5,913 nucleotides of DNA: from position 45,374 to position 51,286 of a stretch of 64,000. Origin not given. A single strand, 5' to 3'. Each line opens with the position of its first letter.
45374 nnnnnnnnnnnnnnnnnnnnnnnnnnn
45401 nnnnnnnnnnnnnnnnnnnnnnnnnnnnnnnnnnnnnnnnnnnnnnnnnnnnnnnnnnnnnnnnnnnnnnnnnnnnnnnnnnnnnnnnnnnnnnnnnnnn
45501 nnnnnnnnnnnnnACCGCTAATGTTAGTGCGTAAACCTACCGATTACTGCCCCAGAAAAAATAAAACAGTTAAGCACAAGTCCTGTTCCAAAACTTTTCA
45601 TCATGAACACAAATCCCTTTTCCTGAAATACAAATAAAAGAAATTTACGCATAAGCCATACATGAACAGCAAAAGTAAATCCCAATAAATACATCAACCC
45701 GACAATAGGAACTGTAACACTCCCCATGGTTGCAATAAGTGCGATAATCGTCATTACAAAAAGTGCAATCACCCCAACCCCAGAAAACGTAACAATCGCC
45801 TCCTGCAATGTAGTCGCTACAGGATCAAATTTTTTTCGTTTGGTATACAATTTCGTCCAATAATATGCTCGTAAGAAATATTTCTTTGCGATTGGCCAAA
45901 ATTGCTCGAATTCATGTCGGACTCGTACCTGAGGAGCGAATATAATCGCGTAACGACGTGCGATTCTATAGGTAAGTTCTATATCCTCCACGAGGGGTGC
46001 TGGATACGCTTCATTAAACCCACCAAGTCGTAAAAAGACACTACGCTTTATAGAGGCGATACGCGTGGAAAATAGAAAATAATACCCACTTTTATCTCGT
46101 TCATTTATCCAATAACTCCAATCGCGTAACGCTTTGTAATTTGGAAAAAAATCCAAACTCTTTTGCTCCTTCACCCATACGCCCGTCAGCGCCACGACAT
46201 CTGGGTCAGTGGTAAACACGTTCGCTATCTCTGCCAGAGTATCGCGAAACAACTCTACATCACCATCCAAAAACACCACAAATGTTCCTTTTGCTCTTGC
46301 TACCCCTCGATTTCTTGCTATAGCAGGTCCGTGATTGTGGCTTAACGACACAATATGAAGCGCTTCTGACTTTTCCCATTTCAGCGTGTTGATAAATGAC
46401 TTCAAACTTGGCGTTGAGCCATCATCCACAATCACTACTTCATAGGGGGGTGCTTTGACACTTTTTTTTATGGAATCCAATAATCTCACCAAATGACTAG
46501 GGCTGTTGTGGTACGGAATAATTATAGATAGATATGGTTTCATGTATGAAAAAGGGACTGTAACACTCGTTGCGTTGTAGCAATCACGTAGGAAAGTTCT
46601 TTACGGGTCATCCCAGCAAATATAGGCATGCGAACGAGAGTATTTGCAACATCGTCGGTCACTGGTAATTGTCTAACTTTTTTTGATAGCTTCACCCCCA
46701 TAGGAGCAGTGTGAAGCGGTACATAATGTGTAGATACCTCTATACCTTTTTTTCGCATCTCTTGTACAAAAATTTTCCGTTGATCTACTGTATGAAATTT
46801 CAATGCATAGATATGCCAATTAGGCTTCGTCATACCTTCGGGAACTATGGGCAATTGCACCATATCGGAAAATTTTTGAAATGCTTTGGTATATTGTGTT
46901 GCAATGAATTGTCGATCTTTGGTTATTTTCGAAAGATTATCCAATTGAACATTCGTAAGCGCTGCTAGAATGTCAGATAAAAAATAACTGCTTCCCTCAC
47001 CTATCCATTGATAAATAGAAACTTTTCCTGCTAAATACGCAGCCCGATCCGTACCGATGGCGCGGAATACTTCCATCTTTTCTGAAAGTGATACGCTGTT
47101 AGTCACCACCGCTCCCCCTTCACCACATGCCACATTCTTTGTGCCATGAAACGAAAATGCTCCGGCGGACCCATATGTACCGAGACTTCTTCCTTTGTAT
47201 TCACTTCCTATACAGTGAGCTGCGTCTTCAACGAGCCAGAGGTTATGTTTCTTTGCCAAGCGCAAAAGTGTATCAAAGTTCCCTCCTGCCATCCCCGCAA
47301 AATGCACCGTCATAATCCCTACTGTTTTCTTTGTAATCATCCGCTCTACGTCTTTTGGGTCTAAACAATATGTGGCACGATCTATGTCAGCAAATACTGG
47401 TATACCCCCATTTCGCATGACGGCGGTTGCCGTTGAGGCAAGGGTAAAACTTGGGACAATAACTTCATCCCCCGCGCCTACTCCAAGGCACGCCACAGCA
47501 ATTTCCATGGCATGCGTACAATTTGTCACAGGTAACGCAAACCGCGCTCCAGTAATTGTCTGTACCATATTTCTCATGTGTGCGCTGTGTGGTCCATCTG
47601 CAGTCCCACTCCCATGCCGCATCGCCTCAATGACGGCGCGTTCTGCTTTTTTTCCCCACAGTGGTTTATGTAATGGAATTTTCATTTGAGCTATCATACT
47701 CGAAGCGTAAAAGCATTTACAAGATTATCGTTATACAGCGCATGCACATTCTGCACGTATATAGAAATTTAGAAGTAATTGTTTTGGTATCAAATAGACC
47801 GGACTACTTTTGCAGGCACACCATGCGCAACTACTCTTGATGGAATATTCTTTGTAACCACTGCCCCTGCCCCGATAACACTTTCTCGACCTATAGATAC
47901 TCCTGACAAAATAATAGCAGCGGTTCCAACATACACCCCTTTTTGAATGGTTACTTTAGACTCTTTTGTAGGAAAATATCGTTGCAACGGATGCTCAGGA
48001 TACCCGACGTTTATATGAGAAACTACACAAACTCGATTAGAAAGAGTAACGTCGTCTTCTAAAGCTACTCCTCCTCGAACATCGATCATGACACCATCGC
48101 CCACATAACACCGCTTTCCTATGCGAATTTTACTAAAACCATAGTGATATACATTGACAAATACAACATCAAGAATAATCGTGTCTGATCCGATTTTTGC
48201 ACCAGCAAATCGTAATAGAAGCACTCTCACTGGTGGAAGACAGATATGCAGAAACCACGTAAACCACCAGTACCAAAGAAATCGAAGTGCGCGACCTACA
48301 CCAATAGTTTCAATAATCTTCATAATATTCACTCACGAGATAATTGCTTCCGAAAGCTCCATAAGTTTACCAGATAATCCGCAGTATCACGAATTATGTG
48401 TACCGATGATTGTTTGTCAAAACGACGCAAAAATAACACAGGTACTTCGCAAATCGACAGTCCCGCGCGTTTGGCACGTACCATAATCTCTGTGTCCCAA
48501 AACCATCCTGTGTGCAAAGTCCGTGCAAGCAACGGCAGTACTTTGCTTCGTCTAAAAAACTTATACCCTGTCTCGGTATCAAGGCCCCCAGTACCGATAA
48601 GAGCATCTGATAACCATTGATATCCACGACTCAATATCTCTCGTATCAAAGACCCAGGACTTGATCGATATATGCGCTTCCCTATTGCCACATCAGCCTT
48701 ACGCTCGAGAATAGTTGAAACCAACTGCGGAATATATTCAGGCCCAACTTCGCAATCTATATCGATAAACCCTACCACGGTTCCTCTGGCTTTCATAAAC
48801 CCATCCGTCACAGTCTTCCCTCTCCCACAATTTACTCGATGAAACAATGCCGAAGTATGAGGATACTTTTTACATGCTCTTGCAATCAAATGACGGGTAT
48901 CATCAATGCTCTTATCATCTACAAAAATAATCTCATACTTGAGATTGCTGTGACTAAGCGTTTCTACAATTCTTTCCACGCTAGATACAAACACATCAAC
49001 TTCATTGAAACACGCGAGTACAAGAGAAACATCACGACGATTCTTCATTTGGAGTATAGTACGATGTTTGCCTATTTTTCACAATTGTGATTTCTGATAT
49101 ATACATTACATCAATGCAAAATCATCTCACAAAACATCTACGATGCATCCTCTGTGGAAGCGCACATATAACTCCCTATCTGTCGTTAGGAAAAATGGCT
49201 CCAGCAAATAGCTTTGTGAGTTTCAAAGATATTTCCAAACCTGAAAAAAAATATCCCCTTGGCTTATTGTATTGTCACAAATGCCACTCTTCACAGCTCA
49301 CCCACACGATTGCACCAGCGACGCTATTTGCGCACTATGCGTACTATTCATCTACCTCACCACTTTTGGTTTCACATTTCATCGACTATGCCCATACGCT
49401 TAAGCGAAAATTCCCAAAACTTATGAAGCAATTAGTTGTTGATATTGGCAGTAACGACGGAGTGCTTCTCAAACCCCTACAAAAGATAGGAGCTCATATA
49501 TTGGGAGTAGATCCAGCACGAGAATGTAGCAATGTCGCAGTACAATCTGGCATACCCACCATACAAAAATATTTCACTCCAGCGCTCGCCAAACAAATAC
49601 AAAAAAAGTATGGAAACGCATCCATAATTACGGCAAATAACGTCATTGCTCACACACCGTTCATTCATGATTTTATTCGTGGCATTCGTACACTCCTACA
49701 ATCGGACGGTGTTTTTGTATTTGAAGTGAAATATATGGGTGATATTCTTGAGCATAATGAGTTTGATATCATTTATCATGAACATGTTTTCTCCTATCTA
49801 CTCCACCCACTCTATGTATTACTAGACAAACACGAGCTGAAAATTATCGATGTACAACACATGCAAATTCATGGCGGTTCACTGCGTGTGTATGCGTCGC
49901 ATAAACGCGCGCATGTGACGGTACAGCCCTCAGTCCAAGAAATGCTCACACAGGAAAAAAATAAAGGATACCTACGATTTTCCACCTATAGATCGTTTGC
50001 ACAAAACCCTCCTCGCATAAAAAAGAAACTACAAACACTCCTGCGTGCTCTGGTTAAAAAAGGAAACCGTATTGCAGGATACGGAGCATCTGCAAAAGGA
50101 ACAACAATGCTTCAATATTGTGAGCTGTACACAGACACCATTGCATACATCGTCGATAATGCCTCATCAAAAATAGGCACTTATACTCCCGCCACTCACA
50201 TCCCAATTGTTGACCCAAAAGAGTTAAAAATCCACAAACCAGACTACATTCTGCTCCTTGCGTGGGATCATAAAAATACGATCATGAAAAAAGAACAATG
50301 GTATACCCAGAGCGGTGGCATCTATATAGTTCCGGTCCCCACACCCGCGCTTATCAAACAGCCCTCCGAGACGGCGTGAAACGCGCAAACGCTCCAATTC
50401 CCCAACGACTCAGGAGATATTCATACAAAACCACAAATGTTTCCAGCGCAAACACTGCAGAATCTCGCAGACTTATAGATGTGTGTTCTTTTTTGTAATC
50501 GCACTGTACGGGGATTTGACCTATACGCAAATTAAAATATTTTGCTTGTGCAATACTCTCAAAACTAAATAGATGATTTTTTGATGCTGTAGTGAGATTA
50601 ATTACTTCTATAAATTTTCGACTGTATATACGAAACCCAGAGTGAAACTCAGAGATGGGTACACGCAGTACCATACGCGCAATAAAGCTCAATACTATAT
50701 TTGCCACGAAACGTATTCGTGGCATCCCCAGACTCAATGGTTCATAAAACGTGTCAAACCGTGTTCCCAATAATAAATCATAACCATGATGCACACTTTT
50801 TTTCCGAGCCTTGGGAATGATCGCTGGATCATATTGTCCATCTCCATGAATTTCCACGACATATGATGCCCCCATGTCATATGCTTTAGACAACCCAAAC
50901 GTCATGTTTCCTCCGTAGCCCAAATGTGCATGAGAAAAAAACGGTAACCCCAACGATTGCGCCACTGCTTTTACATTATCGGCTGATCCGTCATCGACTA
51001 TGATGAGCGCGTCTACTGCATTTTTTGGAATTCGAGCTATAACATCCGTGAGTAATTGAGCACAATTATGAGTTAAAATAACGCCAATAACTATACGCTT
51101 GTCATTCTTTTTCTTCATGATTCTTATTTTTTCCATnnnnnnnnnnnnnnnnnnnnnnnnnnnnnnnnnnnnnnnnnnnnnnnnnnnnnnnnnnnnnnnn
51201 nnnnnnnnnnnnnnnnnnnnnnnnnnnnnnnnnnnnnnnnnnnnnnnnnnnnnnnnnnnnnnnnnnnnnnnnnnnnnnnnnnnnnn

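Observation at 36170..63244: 27-kb glycosylation locus dominated by GT2 plus GT-C pairs, with no visible Wzx/Wzy or priming transferase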

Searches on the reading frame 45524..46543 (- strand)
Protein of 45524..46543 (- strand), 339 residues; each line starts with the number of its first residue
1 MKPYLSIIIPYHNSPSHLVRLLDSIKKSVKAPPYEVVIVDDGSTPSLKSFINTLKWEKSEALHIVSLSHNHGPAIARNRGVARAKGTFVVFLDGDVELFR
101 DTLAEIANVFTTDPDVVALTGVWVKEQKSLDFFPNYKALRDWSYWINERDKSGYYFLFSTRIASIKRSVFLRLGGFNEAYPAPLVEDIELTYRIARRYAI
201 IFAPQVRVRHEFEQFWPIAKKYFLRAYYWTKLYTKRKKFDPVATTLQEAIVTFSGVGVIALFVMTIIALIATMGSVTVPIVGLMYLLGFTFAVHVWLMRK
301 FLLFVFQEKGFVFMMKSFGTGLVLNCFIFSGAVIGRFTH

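Call 3: search_protein_families(library=pfam, proteins=[window:45524-46543:-], max_evalue=0.01)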
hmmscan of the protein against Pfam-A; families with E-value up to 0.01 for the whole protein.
window:45524-46543:- (339 aa): 4 families
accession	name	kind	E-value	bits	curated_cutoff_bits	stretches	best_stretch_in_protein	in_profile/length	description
PF00535.33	Glycos_transf_2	-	3.7e-27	95.7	23.3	1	6-142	1-132/168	Glycosyl transferase family 2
PF10111.15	Glyco_tranf_2_2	-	2.6e-17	63.7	27.3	1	6-209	1-214/276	Glycosyltransferase like family 2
PF13641.12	Glyco_tranf_2_3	-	5.2e-13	50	27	1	4-225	2-226/230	Glycosyltransferase like family 2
PF13506.12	Glyco_transf_21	-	0.0052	16.7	21.7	0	78-212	23-156/174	Glycosyl transferase family 21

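Call 10: search_protein_families(library=ncbifam, proteins=[window:45524-46543:-], max_evalue=0.001)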
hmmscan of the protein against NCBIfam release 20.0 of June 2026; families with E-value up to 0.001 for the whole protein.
window:45524-46543:- (339 aa): 21 families
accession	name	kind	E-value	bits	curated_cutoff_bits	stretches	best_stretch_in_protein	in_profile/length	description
NF041875.1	EPS_EpsD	equivalog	1.2e-29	103.7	370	1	5-222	1-223/325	exopolysaccharide biosynthesis glycosyltransferase EpsD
TIGR03965.1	mycofact_glyco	equivalog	5.1e-23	81.7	280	1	5-221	76-292/467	mycofactocin biosynthesis glycosyltransferase MftF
TIGR03937.1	PgaC_IcaA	equivalog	1.1e-16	60.9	422.3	1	3-206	45-246/407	poly-beta-1,6-N-acetyl-D-glucosamine synthase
NF047683.1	TeichurnBiosyTuaG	equivalog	1.2e-15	57.8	400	1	2-111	5-112/252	teichuronic acid biosynthesis protein TuaG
TIGR04283.1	glyco_like_mftF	equivalog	1.5e-15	57.4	182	1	5-204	1-179/221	TIGR04283 family arsenosugar biosynthesis glycosyltransferase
NF007482.0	PRK10073.1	equivalog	7.2e-15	54.8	423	1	2-127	5-128/334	glycosyltransferase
NF050819.1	PolSacchBiosHfsG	equivalog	9e-15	54.6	500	1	2-226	11-233/302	polysaccharide biosynthesis protein HfsG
NF038302.1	EPS_HpsE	equivalog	2.3e-12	46.5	300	1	5-121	3-122/307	hormogonium polysaccharide biosynthesis glycosyltransferase HpsE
NF050050.1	ProtGlycPglI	equivalog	2.6e-12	46.7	500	1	2-106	1-104/306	GalNAc(5)-diNAcBac-PP-undecaprenol beta-1,3-glucosyltransferase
NF038299.1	EPS_HpsN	equivalog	5.6e-12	45.3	425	1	3-131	1-127/317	hormogonium polysaccharide biosynthesis glycosyltransferase HpsN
TIGR03111.1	glyc2_xrt_Gpos1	hypoth_equivalog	9.3e-12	44.5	363.95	1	3-130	49-176/439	TIGR03111 family XrtG-associated glycosyltransferase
TIGR04242.1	nodulat_NodC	equivalog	9.6e-10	38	550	1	3-146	48-188/395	chitooligosaccharide synthase NodC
NF041394.1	GtaseAglG_Halo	equivalog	4.1e-09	36.1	440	1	22-236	22-239/304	glucosyl-dolichyl phosphate glucuronosyltransferase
NF047588.1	GlcsyltransPgfSStrep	equivalog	4.3e-09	36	500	1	5-127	3-127/308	glycosyltransferase PgfS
NF007986.1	PRK10714.1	equivalog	4e-07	29.3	529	1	5-117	8-122/316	undecaprenyl-phosphate 4-deoxy-4-formamido-L-arabinose transferase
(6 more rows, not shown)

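Call 19: search_solved_structures(query=window:45524-46543:-, max_evalue=0.001)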
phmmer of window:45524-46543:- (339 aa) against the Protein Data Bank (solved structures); distinct sequences matched with E-value up to 0.001: 26.
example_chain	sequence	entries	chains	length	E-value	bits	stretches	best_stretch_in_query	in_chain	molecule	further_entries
5tze_C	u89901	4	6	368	1.8e-09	40.5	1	5-109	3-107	Glycosyl transferase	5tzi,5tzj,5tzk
5tz8_A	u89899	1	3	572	3.7e-09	39.5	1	5-109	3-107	Glycosyl transferase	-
5hea_A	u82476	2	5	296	7.6e-09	38.5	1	5-96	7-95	Putative glycosyltransferase (GalT1)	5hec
2z87_A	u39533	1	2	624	2.3e-08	36.9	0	3-113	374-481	Chondroitin synthase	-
2z86_A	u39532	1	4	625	2.3e-08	36.9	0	3-113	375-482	Chondroitin synthase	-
6yv7_B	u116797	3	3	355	5.3e-08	35.7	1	2-179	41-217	Glycosyl transferase, family 2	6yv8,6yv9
6yv7_A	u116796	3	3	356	5.3e-08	35.7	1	2-179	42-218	Glycosyl transferase, family 2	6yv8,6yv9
3l7i_A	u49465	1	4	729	6.6e-08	35.4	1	5-105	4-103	Teichoic acid biosynthesis protein F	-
3l7j_A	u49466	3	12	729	6.6e-08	35.4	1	5-105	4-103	Teichoic acid biosynthesis protein F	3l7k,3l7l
3l7m_A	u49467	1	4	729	6.6e-08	35.4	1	5-105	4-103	Teichoic acid biosynthesis protein F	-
5eke_A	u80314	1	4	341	1e-07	34.8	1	5-120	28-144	Uncharacterized glycosyltransferase sll0501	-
5ekp_C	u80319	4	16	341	1.3e-07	34.4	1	5-120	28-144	Uncharacterized glycosyltransferase sll0501 | Glycosyltransferase sll0501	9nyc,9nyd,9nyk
9nye_A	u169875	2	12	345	1.3e-07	34.4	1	5-120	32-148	Glycosyltransferase sll0501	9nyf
6h1j_A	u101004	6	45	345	3.4e-07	33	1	5-109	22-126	Probable ss-1,3-N-acetylglucosaminyltransferase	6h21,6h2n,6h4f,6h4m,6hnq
8bz8_A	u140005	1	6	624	8.9e-06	28.4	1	5-110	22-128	Glycosyltransferase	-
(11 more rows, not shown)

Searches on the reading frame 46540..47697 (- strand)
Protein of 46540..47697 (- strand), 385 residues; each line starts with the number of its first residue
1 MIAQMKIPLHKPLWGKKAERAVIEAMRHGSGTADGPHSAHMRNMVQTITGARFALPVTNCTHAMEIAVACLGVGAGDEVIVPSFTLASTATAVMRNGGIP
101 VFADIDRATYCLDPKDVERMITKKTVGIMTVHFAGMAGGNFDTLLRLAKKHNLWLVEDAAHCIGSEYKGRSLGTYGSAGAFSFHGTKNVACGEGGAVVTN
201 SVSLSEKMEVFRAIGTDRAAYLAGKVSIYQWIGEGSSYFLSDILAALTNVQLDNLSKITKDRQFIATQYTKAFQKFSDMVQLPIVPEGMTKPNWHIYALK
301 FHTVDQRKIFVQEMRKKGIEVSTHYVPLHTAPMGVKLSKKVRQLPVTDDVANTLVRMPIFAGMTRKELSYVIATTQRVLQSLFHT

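Call 3: search_protein_families(library=pfam, proteins=[window:46540-47697:-], max_evalue=0.01)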
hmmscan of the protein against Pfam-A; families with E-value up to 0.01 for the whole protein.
window:46540-47697:- (385 aa): 3 families
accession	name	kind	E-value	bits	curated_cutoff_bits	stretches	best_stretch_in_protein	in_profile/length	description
PF01041.23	DegT_DnrJ_EryC1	-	2.9e-94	316.7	19.8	1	17-374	6-358/360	DegT/DnrJ/EryC1/StrS aminotransferase family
PF01212.27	Beta_elim_lyase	-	1.6e-05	24.8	27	1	21-318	17-234/288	Beta-eliminating lyase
PF00155.27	Aminotran_1_2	-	1.8e-05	24.5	19.7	1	55-323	69-332/361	Aminotransferase class I and II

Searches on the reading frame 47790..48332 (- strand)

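Call 3: search_protein_families(library=pfam, proteins=[window:47790-48332:-], max_evalue=0.01)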
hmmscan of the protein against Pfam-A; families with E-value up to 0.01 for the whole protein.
window:47790-48332:- (180 aa): 3 families
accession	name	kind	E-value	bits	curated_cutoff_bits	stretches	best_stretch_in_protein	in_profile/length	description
PF00132.30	Hexapep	-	7.3e-10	38.6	27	1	127-161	2-36/36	Bacterial transferase hexapeptide (six repeats)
PF14602.12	Hexapep_2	-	1e-08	35.1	27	2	127-161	2-34/34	Hexapeptide repeat of succinyl-transferase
PF25084.1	LbH_EIF2B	-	0.0039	17.6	54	0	126-163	61-97/105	EIF2B subunit epsilon LbH domain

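Call 10: search_protein_families(library=ncbifam, proteins=[window:47790-48332:-], max_evalue=0.001)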
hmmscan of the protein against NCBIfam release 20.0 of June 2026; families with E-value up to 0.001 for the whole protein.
window:47790-48332:- (180 aa): 40 families (the best 25 are shown)
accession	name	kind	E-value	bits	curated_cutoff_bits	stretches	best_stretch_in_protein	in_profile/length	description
NF007797.0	PRK10502.1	subfamily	6.1e-22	78.2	192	1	15-178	20-177/183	WcaF family extracellular polysaccharide biosynthesis acetyltransferase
NF038307.1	EPS_acetyl_HpsU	equivalog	2.8e-17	62.9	305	1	12-176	14-174/178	hormogonium polysaccharide biosynthesis acetyltransferase HpsU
NF007076.0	PRK09527.1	equivalog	1.4e-16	60.6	347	1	46-180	57-185/203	galactoside O-acetyltransferase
NF041874.1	EPS_EpsC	equivalog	8.2e-16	58.2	150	1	63-178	56-165/168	serine O-acetyltransferase EpsC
TIGR03570.1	NeuD_NnaD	subfamily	1.3e-15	57.5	160.8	1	126-175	153-202/202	NeuD/PglB/VioB family sugar acetyltransferase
NF007240.0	PRK09677.1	equivalog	1.3e-15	57.4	243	1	63-179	60-183/192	putative lipopolysaccharide biosynthesis O-acetyl transferase WbbJ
TIGR04008.1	WcaF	equivalog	1.6e-14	54.2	326.3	1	24-179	32-177/180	colanic acid biosynthesis acetyltransferase WcaF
NF007499.0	PRK10092.1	equivalog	1.1e-12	48.2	314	1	63-179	69-182/183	maltose O-acetyltransferase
TIGR01172.1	cysE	equivalog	3.5e-12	46.7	210.65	1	66-175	59-162/162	serine O-acetyltransferase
TIGR03532.1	DapD_Ac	equivalog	3.5e-12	46.4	231.75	1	121-180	155-214/231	2,3,4,5-tetrahydropyridine-2,6-dicarboxylate N-acetyltransferase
NF000311.1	Vat_ABCDEFH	equivalog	2.2e-11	43.7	300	1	61-178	48-162/201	Vat family streptogramin A O-acetyltransferase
NF050158.1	CarbAnhydGPos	equivalog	2.2e-11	43.7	250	1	127-180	88-143/172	gamma carbonic anhydrase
TIGR03308.1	phn_thr-fam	hypoth_equivalog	8.9e-11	42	201.65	1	123-178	105-160/204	phosphonate metabolim protein, transferase hexapeptide repeat family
NF008349.0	PRK11132.1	equivalog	1.6e-10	40.5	397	1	71-177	144-244/273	serine O-acetyltransferase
NF000111.1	stregram_VatD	exception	2e-09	37.5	400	1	61-177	51-164/209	streptogramin A O-acetyltransferase Vat(D)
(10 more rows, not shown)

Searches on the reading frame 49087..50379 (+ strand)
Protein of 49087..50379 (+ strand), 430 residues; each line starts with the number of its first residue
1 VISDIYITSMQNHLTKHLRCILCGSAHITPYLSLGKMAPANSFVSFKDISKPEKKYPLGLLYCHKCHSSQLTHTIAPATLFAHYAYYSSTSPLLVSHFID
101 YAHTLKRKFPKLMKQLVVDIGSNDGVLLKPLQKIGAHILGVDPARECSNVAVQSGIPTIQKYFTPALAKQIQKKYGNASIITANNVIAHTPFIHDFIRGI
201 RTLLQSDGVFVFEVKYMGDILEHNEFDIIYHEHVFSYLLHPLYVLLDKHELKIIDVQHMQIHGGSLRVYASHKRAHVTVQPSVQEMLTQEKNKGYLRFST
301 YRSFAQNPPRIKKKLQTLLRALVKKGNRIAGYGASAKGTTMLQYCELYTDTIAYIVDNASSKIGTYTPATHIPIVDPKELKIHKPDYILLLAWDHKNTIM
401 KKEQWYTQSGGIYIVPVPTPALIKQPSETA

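Call 4: search_protein_families(library=pfam, proteins=[window:49087-50379:+], max_evalue=0.01)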
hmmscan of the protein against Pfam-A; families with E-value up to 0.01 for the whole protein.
window:49087-50379:+ (430 aa): 7 families
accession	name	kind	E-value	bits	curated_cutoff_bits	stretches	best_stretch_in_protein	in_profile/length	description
PF08484.17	Methyltransf_14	-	6.8e-54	182.4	23.5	1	261-418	2-160/160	C-methyltransferase C-terminal domain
PF08421.16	Methyltransf_13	-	5.3e-16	59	31.3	1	20-81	1-62/62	Putative zinc binding domain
PF13489.12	Methyltransf_23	-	2.2e-13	50.7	27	1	114-254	23-162/164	Methyltransferase domain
PF08241.18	Methyltransf_11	-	3.9e-07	31.1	21.2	1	118-212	1-95/95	Methyltransferase domain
PF08242.18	Methyltransf_12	-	6e-07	30.6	30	1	118-210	1-98/98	Methyltransferase domain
PF13649.12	Methyltransf_25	-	0.00043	21.4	27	1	117-208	1-97/97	Methyltransferase domain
PF13847.12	Methyltransf_31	-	0.0055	16.8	27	0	175-213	72-110/145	Methyltransferase domain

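Call 10: search_protein_families(library=ncbifam, proteins=[window:49087-50379:+], max_evalue=0.001)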
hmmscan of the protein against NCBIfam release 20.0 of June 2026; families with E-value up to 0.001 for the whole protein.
window:49087-50379:+ (430 aa): 2 families
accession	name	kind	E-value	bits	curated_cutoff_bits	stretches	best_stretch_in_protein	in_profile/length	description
TIGR01983.1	UbiG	equivalog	7.3e-09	35.3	102.95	1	104-212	40-151/228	bifunctional 2-polyprenyl-6-hydroxyphenol methylase/3-demethylubiquinol 3-O-methyltransferase UbiG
TIGR00452.1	TIGR00452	equivalog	0.00057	18.8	275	0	105-214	109-221/316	tRNA 5-methoxyuridine(34)/uridine 5-oxyacetic acid(34) synthase CmoB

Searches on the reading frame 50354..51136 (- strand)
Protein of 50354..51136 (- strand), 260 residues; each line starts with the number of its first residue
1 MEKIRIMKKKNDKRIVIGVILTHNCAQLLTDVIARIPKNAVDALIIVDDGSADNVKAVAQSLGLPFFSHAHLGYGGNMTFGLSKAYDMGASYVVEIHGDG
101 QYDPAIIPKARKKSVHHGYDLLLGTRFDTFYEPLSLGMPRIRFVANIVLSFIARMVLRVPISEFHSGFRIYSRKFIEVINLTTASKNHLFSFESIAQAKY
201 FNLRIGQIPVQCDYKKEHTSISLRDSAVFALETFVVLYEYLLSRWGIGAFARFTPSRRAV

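Call 4: search_protein_families(library=pfam, proteins=[window:50354-51136:-], max_evalue=0.01)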
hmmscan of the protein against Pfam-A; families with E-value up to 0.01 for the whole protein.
window:50354-51136:- (260 aa): 1 family
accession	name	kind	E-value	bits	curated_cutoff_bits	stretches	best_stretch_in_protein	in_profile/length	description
PF00535.33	Glycos_transf_2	-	1e-13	52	23.3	1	19-177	3-165/168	Glycosyl transferase family 2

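Call 10: search_protein_families(library=ncbifam, proteins=[window:50354-51136:-], max_evalue=0.001)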
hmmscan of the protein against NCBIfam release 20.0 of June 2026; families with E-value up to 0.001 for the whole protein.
window:50354-51136:- (260 aa): 4 families
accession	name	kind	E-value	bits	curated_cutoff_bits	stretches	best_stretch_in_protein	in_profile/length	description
NF058614.1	PPMAGASynPpgS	equivalog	2.7e-17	63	370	1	19-216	5-200/226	polyprenyl-phospho-N-acetylgalactosaminyl synthase PpgS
TIGR04182.1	glyco_TIGR04182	equivalog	2.1e-11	43.7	325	1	19-216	5-194/293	S-layer glycoprotein N-glycosyltransferase AglJ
NF041391.1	DPhHxTase_Halo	equivalog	7.3e-10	38.2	375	1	23-214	4-185/213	dolichyl-phosphate hexose transferase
NF050113.1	gal_furan_GlfT1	equivalog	2.1e-06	27.3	330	1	16-102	1-92/290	galactofuranosyltransferase GlfT1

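Call 60: search_solved_structures(query=window:50354-51136:-, max_evalue=0.01)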
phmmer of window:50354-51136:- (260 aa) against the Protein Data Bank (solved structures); distinct sequences matched with E-value up to 0.01: 0.
